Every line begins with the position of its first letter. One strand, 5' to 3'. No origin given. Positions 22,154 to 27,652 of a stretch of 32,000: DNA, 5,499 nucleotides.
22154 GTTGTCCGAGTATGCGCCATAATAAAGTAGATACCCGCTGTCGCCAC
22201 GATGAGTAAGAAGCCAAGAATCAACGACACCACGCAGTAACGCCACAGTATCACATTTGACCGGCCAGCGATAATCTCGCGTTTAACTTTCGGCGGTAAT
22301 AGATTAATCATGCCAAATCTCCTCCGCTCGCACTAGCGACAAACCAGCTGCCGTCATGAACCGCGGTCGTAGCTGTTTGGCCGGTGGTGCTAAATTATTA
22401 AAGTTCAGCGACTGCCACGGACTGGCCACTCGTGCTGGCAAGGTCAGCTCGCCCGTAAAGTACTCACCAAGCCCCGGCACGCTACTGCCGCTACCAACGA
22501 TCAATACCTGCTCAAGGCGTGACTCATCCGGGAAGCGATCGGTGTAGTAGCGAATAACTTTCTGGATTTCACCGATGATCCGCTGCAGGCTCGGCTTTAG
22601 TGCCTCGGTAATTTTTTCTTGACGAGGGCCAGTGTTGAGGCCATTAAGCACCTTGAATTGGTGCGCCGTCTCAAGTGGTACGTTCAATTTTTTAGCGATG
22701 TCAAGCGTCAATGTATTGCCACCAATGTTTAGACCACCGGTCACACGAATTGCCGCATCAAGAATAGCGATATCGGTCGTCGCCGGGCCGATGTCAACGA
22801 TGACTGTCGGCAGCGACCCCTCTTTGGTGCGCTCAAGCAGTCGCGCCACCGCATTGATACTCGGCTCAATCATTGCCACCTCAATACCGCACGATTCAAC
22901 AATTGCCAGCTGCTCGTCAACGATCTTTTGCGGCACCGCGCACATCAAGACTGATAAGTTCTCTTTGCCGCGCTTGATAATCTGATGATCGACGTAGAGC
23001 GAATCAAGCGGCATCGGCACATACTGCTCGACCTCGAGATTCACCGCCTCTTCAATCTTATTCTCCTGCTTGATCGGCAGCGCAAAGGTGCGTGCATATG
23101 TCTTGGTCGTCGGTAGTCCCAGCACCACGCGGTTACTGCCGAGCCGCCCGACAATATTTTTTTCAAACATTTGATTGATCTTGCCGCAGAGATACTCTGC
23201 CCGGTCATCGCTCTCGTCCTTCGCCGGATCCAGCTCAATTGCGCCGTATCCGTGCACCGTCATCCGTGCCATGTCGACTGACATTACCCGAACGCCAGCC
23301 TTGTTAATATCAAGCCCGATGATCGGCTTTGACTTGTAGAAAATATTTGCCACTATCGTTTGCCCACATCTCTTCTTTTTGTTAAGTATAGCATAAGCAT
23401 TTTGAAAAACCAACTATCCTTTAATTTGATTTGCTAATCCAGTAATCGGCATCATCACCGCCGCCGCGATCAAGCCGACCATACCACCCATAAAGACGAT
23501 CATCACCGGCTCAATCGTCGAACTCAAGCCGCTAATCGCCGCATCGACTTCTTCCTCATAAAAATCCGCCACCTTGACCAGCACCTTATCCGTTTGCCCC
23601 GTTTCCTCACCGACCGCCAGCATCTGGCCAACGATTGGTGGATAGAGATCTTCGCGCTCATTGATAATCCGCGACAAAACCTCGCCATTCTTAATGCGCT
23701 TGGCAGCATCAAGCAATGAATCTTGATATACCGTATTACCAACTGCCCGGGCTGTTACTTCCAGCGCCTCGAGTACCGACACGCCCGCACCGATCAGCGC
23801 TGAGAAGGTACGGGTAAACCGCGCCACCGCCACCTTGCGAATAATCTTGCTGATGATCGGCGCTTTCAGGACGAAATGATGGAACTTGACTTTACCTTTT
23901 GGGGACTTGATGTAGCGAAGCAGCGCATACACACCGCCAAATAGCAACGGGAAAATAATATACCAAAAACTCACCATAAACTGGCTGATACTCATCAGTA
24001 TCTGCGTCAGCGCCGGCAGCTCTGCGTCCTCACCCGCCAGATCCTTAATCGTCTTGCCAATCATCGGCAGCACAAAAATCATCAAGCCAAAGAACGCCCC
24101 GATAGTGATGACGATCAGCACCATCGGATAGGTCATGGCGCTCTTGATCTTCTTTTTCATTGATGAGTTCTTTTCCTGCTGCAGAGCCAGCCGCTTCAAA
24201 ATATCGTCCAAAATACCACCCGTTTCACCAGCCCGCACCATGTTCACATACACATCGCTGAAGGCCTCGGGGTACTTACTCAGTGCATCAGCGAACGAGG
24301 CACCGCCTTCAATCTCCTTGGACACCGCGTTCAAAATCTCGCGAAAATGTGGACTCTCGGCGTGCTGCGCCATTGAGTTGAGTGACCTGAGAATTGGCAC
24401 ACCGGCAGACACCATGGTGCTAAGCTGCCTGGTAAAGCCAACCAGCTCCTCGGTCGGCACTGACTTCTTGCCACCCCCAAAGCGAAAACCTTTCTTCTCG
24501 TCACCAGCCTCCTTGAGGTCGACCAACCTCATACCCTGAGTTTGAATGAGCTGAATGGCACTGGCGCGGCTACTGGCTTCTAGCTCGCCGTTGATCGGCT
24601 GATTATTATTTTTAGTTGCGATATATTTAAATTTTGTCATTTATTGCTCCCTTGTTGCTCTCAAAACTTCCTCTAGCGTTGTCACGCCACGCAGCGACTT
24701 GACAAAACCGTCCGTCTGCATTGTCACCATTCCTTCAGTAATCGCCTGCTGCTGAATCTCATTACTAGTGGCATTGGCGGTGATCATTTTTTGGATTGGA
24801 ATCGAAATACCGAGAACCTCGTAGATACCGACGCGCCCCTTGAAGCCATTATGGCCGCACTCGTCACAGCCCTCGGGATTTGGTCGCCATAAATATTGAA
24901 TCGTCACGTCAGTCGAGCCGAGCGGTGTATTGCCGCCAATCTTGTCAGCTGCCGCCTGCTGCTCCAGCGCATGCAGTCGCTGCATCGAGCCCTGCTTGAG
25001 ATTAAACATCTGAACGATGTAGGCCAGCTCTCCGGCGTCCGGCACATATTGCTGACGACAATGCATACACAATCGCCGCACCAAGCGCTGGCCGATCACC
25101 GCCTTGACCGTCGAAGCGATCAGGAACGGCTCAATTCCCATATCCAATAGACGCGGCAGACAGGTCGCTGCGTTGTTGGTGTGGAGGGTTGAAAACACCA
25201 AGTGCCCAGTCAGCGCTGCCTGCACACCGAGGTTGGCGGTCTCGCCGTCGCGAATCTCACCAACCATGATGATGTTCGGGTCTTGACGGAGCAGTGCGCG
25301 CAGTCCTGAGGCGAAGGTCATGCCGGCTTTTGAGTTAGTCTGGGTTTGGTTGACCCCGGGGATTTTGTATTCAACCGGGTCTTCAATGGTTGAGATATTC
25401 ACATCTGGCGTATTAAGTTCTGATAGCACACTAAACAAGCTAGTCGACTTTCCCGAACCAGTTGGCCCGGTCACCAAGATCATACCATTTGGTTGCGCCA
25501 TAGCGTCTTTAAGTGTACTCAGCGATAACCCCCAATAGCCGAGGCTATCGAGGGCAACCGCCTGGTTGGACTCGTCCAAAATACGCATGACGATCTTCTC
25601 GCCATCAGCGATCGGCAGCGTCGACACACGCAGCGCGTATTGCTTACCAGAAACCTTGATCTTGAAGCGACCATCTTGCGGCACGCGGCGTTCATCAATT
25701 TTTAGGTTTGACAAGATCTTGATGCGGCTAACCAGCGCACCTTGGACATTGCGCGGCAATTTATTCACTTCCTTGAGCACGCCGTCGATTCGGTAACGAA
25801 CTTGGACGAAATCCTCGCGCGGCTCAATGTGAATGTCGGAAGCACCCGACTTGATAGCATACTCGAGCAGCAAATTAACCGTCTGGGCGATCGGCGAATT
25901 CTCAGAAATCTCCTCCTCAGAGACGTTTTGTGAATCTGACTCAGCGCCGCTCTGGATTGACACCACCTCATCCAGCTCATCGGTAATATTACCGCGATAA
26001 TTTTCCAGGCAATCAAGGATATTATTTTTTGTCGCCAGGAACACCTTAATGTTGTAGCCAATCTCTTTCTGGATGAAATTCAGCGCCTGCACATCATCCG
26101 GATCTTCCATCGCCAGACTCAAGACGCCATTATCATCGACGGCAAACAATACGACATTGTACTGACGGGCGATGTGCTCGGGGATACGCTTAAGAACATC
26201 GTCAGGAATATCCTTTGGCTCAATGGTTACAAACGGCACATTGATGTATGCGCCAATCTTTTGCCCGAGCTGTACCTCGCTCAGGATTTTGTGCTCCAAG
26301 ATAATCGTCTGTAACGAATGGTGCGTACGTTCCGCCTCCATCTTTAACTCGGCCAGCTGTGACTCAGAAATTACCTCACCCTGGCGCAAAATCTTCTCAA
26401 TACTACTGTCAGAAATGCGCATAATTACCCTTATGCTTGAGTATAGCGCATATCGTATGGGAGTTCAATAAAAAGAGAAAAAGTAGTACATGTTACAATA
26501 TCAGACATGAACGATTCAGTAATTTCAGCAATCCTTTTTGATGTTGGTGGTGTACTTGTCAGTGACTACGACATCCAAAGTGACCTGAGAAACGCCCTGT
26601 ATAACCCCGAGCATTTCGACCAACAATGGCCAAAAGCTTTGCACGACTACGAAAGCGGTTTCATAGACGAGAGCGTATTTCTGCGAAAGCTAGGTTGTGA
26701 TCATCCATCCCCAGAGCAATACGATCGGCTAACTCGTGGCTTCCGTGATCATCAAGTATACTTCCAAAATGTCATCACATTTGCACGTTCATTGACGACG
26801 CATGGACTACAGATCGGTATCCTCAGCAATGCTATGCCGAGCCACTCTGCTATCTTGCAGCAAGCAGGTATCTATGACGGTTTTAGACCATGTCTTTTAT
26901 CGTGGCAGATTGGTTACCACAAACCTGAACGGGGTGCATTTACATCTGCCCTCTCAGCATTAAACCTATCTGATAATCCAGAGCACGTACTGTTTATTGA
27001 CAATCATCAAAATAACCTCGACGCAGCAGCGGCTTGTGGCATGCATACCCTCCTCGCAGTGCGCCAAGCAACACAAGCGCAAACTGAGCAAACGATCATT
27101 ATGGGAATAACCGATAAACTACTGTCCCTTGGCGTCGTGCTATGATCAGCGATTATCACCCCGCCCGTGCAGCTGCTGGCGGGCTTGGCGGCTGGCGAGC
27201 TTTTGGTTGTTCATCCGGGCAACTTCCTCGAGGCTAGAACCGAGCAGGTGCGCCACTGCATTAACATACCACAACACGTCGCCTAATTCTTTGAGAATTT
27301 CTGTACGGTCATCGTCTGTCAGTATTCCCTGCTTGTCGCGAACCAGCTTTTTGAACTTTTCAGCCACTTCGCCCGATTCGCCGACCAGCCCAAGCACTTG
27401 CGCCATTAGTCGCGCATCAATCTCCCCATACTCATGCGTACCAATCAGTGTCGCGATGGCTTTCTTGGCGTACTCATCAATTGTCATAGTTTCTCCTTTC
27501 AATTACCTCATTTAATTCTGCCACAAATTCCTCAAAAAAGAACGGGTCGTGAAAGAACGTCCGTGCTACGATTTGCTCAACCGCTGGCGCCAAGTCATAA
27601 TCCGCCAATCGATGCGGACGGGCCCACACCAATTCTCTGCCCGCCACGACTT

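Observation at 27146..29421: Divergent module: wHTH-degenerate-Nudix regulator (reverse of the NrtR domain order) plus MazG, facing a CYTH-uridine-kinase fusion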

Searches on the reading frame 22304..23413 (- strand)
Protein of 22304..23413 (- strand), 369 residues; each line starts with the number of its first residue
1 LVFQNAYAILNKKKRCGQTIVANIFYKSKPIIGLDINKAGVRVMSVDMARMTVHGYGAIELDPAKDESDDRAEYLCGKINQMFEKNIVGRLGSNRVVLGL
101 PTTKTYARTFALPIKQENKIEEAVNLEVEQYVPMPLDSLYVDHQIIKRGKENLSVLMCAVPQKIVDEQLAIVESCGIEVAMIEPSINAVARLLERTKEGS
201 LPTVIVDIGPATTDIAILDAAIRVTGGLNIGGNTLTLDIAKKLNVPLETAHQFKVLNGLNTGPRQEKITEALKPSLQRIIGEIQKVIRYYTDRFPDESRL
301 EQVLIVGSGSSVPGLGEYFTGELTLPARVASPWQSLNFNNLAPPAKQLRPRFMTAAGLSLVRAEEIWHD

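Call 89: search_protein_families(library=pfam, proteins=[window:22304-23413:-], max_evalue=0.0001)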
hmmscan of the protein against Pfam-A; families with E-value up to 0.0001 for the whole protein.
window:22304-23413:- (369 aa): 3 families
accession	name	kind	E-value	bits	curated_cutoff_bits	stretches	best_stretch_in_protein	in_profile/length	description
PF11104.14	PilM_2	-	2.7e-27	96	27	1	33-361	1-338/340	Type IV pilus assembly protein PilM;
PF14450.12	FtsA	-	3.3e-12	47.3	31.8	1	204-343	1-114/127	Cell division protein FtsA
PF06723.19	MreB_Mbl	-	4.5e-07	29.4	27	0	265-331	239-305/327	MreB/Mbl protein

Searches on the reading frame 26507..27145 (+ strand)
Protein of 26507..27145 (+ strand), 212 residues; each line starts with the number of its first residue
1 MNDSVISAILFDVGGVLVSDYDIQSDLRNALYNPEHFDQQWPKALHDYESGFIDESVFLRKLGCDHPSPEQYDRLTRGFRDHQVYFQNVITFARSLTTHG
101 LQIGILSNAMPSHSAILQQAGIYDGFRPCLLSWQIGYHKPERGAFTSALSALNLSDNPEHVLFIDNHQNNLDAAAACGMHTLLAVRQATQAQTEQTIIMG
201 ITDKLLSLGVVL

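Call 3: search_protein_families(library=pfam, proteins=[window:26507-27145:+], max_evalue=0.1)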
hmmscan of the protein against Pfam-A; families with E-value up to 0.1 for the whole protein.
window:26507-27145:+ (212 aa): 4 families
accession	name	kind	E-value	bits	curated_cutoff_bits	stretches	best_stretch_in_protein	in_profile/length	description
PF00702.32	Hydrolase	-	2.4e-11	44.8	26.4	1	6-178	1-191/191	haloacid dehalogenase-like hydrolase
PF13419.12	HAD_2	-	2e-08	35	23.8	1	9-183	1-177/178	Haloacid dehalogenase-like hydrolase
PF13242.12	Hydrolase_like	-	0.0031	17.8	22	1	138-193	3-57/75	HAD-hyrolase-like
PF03708.19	Avian_gp85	-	0.031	13.9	32.2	1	99-179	10-91/246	Avian retrovirus envelope protein, gp85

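Call 4: search_protein_families(library=ncbifam, proteins=[window:26507-27145:+], max_evalue=0.1)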
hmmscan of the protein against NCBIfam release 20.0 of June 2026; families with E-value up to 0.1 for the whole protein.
window:26507-27145:+ (212 aa): 24 families
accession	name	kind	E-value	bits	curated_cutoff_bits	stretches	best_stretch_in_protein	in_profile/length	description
TIGR01428.1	HAD_type_II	equivalog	3.5e-14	53.3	125.4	1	67-189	75-195/197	haloacid dehalogenase type II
TIGR02252.1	DREG-2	subfamily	1.4e-13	51.1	155.2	1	72-183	91-203/203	HAD hydrolase, REG-2-like, family IA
TIGR01509.1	HAD-SF-IA-v3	subfamily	4.6e-11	43.1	29.4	1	109-183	83-153/154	HAD-IA family hydrolase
TIGR02247.1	HAD-1A3-hyp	subfamily_domain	1.6e-09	37.8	125.4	1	6-191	2-201/211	epoxide hydrolase N-terminal domain-like phosphatase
NF006991.0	PRK09456.1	equivalog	8.7e-09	35.3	295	1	41-187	40-187/199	glucose-1-phosphatase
TIGR02009.1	PGMB-YQAB-SF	subfamily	3.2e-07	30.7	153.35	1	69-182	65-184/186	beta-phosphoglucomutase family hydrolase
NF011564.0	PRK14988.1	equivalog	4.5e-07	29.8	189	1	79-196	88-204/225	GMP/IMP nucleotidase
NF053830.1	RUBPPhHalo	equivalog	1.2e-06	28.3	330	1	84-194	103-213/234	ribulose-1,5-bisphosphate 5-phosphatase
TIGR01993.1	Pyr-5-nucltdase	equivalog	3.6e-06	26.9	142.9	1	104-183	101-182/183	pyrimidine 5'-nucleotidase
TIGR02253.1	CTE7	subfamily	4.3e-06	26.7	169.75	1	90-193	100-203/221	TIGR02253 family HAD-type hydrolase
TIGR01662.1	HAD-SF-IIIA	subfamily_domain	4.8e-06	26.7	44.6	1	84-183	25-137/141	HAD-IIIA family hydrolase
NF006976.0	PRK09449.1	equivalog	1.2e-05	24.9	183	1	100-190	110-201/225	pyrimidine 5'-nucleotidase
TIGR01990.1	bPGM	equivalog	3.7e-05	23.8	189.4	1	70-181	76-183/187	beta-phosphoglucomutase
TIGR01549.1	HAD-SF-IA-v1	subfamily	4.2e-05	24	23.3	1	77-158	55-132/149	HAD-IA family hydrolase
NF009695.0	PRK13222.1-2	equivalog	4.2e-05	23.1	225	1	82-182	92-191/226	phosphoglycolate phosphatase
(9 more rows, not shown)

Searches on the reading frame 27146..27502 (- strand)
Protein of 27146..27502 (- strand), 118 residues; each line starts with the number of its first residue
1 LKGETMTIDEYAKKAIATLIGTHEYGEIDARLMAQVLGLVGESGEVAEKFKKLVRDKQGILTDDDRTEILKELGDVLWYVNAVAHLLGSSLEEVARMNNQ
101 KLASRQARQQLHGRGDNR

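Call 3: search_protein_families(library=pfam, proteins=[window:27146-27502:-], max_evalue=0.1)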
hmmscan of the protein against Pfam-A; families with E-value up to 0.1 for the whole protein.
window:27146-27502:- (118 aa): 5 families
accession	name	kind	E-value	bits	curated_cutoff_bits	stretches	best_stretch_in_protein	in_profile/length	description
PF03819.22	MazG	-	2.1e-10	41.1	22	1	37-106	8-70/74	MazG nucleotide pyrophosphohydrolase domain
PF12643.12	MazG-like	-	0.0016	19.1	27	1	59-106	24-71/85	MazG-like family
PF06892.16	Phage_CP76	-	0.0031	17.8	26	1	29-77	86-133/146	Phage regulatory protein CII (CP76)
PF03978.18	Borrelia_REV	-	0.032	14.5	27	1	11-64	25-76/181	Borrelia burgdorferi REV protein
PF17944.6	Arg_decarbox_C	-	0.08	13.9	23.3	0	45-77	14-45/51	Arginine decarboxylase C-terminal helical extension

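Call 4: search_protein_families(library=ncbifam, proteins=[window:27146-27502:-], max_evalue=0.1)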
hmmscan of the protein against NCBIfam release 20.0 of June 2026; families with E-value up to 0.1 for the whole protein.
window:27146-27502:- (118 aa): 4 families
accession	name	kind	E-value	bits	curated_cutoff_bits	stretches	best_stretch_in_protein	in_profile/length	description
NF007113.1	PRK09562.1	equivalog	0.001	18.8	208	1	43-106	156-219/251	nucleoside triphosphate pyrophosphohydrolase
NF052436.1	YabN_Meth_PPase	exception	0.009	15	525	1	45-106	393-455/486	bifunctional methyltransferase/pyrophosphohydrolase YabN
TIGR00444.1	mazG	subfamily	0.038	13.6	148.3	1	44-105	155-217/248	MazG family protein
NF011150.0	PRK14560.1-1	equivalog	0.081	12.7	217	0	47-89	11-53/155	putative RNA-binding protein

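Call 46: search_solved_structures(query=window:27149-27487:-, max_evalue=1, show_alignments=2)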
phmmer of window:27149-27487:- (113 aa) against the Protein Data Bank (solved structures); distinct sequences matched with E-value up to 1: 58.
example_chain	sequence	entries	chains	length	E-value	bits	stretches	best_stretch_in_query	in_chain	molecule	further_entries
2q73_A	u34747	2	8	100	0.0021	21.4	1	33-93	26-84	Hypothetical protein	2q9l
2q5z_A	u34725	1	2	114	0.0031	20.8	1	33-92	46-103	Hypothetical protein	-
8pql_U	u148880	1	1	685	0.0036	20.6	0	29-62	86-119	Ubiquitin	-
2gta_A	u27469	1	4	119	0.0042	20.4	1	28-93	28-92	Hypothetical protein ypjD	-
8pql_E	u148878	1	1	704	0.0047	20.3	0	30-62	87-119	Polyubiquitin-C,Nucleotide exchange factor SIL1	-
8q7r_U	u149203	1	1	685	0.008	19.5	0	29-62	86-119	Ubiquitin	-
5vix_A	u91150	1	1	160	0.014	18.7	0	27-62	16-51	Polyubiquitin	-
5ie9_A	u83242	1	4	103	0.021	18.2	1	10-94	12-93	Nucleotide pyrophosphohydrolase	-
5b83_A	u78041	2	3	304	0.046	17.1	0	29-62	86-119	tetra ubiquitin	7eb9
7yui_A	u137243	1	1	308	0.046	17.1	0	29-62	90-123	Polyubiquitin-C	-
5h07_A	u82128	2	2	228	0.053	16.9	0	29-62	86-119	Polyubiquitin-C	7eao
7mu5_A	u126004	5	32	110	0.098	16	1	31-80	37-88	dCTP pyrophosphatase 1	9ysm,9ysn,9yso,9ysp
6pwb_AG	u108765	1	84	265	0.099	16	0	26-79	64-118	Flagellin B1 (FlaB1)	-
2oie_A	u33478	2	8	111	0.12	15.8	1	31-80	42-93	RS21-C6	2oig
9lrz_A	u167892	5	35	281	0.12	15.8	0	26-79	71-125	Flagellin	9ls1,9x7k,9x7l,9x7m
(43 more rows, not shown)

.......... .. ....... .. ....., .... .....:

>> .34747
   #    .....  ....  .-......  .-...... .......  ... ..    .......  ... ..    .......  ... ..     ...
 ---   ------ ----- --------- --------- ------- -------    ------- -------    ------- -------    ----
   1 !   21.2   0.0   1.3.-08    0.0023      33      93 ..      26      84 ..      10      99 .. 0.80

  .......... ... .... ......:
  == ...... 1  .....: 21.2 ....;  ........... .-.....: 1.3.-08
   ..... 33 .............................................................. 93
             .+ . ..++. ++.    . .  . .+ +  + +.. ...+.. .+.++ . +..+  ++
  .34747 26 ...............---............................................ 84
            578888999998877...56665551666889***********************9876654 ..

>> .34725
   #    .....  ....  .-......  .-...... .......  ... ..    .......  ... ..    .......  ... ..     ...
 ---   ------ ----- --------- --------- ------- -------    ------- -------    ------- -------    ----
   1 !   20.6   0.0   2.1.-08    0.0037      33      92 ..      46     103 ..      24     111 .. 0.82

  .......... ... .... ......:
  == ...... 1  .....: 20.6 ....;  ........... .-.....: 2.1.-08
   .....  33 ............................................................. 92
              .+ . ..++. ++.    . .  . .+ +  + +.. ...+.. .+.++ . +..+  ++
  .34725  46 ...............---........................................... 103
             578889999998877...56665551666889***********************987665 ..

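Call 95: search_protein_families(library=padloc, proteins=[window:27146-27487:-], max_evalue=0.01)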
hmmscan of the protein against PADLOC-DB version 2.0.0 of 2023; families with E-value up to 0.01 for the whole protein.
window:27146-27487:- (113 aa): 0 families

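Call 96: search_protein_families(library=phrogs, proteins=[window:27146-27487:-], max_evalue=0.001)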
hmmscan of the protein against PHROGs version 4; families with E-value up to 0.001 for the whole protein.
window:27146-27487:- (113 aa): 3 families
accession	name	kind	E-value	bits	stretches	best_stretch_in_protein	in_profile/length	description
phrog_229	-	other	2.2e-32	113.9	1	1-113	248-358/533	MazG-like pyrophosphatase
phrog_22758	-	other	1.5e-12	48.7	1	24-106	127-208/221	MazG-like pyrophosphatase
phrog_37613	-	other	0.00014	22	1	13-100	279-362/394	MazG-like pyrophosphatase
